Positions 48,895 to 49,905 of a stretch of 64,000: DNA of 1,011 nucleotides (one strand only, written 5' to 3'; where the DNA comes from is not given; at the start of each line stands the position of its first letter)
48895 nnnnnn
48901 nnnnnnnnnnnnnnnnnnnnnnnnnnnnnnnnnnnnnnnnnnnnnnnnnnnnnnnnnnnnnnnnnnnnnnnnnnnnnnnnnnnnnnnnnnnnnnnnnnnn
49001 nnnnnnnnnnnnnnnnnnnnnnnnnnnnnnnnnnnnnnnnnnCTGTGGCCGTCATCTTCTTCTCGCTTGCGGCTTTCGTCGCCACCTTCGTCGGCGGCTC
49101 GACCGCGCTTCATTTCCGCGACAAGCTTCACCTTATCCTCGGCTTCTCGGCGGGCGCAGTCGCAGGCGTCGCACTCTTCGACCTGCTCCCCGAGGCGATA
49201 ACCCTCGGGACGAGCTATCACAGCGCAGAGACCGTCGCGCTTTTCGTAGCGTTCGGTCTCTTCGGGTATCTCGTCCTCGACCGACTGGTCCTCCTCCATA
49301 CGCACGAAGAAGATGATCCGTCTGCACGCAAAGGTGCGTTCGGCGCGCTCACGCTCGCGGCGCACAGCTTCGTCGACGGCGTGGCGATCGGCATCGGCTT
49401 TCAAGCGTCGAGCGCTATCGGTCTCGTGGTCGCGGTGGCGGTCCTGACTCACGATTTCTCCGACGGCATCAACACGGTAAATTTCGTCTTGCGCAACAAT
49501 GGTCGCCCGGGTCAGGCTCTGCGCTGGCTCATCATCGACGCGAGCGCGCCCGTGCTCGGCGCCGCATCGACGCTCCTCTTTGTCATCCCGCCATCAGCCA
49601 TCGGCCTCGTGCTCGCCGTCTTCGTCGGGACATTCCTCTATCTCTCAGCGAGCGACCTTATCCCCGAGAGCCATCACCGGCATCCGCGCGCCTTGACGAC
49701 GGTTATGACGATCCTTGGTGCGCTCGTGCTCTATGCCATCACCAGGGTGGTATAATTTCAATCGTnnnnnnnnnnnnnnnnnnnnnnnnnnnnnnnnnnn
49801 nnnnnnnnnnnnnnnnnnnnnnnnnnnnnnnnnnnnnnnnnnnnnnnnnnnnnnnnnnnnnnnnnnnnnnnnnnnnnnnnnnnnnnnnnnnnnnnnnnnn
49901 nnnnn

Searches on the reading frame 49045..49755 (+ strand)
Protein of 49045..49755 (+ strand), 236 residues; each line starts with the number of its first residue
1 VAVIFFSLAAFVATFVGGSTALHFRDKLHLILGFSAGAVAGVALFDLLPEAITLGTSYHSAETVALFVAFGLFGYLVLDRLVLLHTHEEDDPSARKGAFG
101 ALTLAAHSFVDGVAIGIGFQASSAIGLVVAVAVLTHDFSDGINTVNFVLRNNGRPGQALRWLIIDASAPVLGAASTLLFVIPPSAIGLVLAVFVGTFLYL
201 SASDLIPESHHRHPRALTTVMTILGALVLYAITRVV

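Call 51: search_protein_families(library=pfam, proteins=[window:49045-49755:+], max_evalue=0.01)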
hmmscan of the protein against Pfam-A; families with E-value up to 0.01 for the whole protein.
window:49045-49755:+ (236 aa): 1 family
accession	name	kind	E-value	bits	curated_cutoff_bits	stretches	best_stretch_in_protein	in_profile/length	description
PF02535.28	Zip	-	2.2e-20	73.6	35.1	2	102-232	183-322/323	ZIP Zinc transporter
